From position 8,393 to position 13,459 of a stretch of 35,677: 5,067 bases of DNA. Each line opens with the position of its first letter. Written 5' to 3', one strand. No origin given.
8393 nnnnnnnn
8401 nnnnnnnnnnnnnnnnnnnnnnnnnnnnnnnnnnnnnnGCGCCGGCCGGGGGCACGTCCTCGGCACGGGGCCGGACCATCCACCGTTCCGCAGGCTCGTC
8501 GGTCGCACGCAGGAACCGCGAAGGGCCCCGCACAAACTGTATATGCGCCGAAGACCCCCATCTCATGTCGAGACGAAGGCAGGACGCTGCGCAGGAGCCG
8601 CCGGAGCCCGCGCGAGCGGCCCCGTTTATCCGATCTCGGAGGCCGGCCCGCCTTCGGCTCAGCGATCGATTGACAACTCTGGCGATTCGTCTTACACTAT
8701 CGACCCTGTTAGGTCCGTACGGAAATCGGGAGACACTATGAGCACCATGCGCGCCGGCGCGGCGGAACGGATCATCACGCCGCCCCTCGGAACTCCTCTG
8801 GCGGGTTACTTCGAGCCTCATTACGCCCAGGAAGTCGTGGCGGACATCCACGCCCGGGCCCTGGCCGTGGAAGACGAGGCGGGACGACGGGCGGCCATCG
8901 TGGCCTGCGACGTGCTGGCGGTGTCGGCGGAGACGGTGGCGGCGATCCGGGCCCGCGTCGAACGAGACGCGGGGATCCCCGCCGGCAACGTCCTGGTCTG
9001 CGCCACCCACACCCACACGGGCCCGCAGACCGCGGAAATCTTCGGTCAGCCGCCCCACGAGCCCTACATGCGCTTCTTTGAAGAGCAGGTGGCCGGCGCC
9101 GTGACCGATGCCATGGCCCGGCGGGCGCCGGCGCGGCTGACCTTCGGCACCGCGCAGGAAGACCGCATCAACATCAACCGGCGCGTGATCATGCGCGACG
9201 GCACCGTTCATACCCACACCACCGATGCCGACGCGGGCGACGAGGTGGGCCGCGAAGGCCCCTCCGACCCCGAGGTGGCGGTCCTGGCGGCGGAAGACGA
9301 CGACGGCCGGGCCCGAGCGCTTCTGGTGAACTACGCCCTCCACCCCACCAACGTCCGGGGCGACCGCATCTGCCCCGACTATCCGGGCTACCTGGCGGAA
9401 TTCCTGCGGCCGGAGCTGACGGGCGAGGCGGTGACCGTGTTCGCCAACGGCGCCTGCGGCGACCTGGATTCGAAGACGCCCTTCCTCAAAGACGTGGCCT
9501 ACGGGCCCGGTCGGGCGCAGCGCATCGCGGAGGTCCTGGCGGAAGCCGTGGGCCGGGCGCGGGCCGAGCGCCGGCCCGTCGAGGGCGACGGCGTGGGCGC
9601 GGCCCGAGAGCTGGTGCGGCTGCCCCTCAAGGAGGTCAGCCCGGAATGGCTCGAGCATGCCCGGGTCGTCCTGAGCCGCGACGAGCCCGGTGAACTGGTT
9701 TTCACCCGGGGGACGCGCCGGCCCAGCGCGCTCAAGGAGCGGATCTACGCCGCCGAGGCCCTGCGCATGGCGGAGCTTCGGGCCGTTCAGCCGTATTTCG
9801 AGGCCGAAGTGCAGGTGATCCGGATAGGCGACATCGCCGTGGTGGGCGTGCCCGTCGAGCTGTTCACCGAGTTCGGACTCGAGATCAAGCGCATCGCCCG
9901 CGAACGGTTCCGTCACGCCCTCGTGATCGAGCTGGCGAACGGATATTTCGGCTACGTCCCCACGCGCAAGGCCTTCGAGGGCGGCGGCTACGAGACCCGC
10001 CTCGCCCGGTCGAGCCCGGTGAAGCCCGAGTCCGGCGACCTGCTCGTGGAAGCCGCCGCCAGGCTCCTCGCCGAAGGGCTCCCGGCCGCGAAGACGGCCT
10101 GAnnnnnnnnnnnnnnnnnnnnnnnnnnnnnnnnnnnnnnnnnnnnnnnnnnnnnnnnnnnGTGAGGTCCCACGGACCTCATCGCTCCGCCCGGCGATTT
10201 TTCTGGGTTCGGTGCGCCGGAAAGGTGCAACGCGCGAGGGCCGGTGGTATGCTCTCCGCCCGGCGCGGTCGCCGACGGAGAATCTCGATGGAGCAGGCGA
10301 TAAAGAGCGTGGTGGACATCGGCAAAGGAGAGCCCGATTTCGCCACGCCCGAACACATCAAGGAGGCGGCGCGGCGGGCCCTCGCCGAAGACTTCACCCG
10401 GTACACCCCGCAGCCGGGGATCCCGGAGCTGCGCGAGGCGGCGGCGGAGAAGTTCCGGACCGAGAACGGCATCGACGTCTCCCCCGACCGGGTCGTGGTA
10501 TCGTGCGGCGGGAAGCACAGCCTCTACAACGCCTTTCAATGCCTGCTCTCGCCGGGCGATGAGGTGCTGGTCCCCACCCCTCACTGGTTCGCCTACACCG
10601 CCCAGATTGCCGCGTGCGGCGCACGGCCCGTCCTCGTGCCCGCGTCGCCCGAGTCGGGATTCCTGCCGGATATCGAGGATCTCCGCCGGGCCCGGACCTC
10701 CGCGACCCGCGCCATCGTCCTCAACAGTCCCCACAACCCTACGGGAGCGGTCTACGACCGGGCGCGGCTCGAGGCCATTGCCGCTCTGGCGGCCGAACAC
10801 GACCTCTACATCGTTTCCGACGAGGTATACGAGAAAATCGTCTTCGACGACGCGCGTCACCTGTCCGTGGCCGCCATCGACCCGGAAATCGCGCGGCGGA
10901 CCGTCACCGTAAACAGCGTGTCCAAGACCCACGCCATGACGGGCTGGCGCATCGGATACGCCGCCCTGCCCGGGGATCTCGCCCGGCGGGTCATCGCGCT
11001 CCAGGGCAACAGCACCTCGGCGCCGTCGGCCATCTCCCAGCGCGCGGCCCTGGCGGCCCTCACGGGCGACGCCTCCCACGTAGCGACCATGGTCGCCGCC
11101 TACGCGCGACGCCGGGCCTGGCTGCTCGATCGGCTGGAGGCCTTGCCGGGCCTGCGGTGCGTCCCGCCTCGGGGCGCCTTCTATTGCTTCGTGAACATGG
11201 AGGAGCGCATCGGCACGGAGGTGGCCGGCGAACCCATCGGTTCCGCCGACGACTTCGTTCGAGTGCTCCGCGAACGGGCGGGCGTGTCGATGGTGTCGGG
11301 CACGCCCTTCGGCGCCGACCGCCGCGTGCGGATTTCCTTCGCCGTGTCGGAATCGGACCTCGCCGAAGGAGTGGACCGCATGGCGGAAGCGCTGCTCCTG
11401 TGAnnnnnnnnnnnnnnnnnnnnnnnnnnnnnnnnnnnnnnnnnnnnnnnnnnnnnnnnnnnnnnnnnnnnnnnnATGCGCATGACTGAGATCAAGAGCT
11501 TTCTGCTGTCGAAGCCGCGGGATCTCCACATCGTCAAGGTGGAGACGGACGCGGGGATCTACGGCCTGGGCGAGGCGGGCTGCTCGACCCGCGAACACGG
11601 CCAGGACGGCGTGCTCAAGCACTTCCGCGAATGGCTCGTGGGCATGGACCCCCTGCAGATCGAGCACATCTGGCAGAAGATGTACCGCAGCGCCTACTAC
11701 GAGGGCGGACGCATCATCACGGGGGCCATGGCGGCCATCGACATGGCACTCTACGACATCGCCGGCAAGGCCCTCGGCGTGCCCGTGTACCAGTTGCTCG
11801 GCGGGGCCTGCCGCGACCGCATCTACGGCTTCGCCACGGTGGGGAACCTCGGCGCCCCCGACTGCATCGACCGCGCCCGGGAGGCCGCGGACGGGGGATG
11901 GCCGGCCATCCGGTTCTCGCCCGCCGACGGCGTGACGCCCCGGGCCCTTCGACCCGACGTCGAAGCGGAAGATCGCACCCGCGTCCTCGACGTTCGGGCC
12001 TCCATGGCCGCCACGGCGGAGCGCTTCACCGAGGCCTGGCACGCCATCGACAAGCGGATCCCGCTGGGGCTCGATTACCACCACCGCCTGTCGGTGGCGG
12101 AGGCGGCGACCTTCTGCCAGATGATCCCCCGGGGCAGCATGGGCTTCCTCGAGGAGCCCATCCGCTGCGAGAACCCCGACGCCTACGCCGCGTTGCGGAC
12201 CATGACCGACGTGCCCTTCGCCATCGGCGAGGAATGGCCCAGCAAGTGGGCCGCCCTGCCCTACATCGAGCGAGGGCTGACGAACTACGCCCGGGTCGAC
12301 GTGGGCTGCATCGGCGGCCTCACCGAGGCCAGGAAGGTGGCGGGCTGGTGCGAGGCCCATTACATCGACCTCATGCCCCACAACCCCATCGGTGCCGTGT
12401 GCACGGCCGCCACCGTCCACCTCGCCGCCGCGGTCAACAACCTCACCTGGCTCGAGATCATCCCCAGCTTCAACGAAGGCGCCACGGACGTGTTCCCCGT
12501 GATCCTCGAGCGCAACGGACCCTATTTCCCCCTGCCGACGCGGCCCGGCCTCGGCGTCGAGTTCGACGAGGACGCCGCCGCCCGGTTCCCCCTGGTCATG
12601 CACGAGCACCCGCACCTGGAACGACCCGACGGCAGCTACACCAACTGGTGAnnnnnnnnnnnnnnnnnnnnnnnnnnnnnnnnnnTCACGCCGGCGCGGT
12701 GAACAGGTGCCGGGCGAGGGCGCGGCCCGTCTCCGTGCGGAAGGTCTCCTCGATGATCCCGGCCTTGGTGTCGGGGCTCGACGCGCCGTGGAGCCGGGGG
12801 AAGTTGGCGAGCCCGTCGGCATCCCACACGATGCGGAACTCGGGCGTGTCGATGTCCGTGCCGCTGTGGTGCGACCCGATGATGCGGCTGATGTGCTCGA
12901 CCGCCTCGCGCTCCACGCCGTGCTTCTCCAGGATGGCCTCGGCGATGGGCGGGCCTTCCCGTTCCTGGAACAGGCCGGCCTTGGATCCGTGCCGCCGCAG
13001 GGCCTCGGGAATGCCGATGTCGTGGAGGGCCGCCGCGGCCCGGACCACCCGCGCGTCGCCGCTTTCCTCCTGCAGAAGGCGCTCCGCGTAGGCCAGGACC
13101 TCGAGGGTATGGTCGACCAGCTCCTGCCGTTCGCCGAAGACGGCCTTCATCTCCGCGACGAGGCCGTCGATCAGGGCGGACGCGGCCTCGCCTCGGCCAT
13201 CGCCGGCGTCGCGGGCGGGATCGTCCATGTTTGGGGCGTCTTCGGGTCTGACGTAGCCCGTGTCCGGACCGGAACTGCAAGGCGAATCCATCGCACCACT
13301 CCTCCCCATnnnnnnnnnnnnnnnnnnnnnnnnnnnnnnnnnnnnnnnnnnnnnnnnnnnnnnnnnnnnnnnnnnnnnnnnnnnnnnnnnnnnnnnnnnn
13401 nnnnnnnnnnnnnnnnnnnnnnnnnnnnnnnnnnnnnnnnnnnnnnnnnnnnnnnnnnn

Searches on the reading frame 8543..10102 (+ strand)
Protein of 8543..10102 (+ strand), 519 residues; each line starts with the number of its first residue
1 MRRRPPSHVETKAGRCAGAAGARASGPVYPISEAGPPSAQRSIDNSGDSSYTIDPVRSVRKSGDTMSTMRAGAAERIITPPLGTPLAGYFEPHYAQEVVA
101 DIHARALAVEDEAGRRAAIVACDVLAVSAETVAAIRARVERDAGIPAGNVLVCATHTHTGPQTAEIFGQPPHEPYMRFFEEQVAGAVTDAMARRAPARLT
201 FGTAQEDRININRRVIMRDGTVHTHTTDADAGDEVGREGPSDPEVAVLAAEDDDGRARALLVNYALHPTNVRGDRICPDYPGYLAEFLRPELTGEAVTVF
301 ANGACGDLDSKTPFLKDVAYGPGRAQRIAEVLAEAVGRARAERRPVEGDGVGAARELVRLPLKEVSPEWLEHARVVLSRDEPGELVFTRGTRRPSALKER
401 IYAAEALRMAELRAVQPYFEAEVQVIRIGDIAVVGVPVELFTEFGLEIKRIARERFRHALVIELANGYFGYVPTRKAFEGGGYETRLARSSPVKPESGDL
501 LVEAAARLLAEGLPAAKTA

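Call 33: search_protein_families(library=pfam, proteins=[window:8543-10102:+], max_evalue=0.00001)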
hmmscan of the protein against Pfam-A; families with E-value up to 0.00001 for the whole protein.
window:8543-10102:+ (519 aa): 1 family
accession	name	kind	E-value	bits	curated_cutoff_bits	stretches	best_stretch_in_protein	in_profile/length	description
PF04734.18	Ceramidase_alk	-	6.2e-15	55.3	32.1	1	80-292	13-230/509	Neutral/alkaline non-lysosomal ceramidase, N-terminal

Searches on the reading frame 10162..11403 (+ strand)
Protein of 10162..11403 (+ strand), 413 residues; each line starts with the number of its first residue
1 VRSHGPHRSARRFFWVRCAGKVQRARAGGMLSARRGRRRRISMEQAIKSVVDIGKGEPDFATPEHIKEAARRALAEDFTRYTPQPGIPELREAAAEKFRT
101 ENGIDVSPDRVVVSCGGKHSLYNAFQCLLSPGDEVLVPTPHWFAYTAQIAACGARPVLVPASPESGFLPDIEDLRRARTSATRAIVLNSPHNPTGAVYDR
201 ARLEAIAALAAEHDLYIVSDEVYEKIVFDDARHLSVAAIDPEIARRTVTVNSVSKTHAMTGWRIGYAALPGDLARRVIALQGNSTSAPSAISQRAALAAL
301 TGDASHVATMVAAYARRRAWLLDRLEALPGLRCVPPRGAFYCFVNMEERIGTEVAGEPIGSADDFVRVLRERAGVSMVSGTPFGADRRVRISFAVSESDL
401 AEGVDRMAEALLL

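Call 33: search_protein_families(library=pfam, proteins=[window:10162-11403:+], max_evalue=0.00001)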
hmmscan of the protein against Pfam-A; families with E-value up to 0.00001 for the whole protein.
window:10162-11403:+ (413 aa): 2 families
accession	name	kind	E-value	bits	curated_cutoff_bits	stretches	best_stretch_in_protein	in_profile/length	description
PF00155.27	Aminotran_1_2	-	4.7e-78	263.3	19.7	1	49-406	2-360/361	Aminotransferase class I and II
PF01041.23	DegT_DnrJ_EryC1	-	4.6e-10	39.7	19.8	1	129-220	61-145/360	DegT/DnrJ/EryC1/StrS aminotransferase family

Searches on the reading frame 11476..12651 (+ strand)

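Call 33: search_protein_families(library=pfam, proteins=[window:11476-12651:+], max_evalue=0.00001)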
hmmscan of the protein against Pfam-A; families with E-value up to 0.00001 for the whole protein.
window:11476-12651:+ (391 aa): 2 families
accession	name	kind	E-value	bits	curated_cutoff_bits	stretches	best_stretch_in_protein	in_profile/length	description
PF13378.12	MR_MLE_C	-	1.7e-43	149.4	29.4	1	132-367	4-219/219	Enolase C-terminal domain-like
PF02746.21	MR_MLE_N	-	4.2e-21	75.8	22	1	17-109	28-117/117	Mandelate racemase / muconate lactonizing enzyme, N-terminal domain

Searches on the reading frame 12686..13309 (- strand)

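Call 33: search_protein_families(library=pfam, proteins=[window:12686-13309:-], max_evalue=0.00001)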
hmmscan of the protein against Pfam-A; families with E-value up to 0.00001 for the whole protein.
window:12686-13309:- (207 aa): 1 family
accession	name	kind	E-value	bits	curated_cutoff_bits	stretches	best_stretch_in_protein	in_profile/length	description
PF01966.28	HD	-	7.5e-10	39.6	22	1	65-169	2-115/116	HD domain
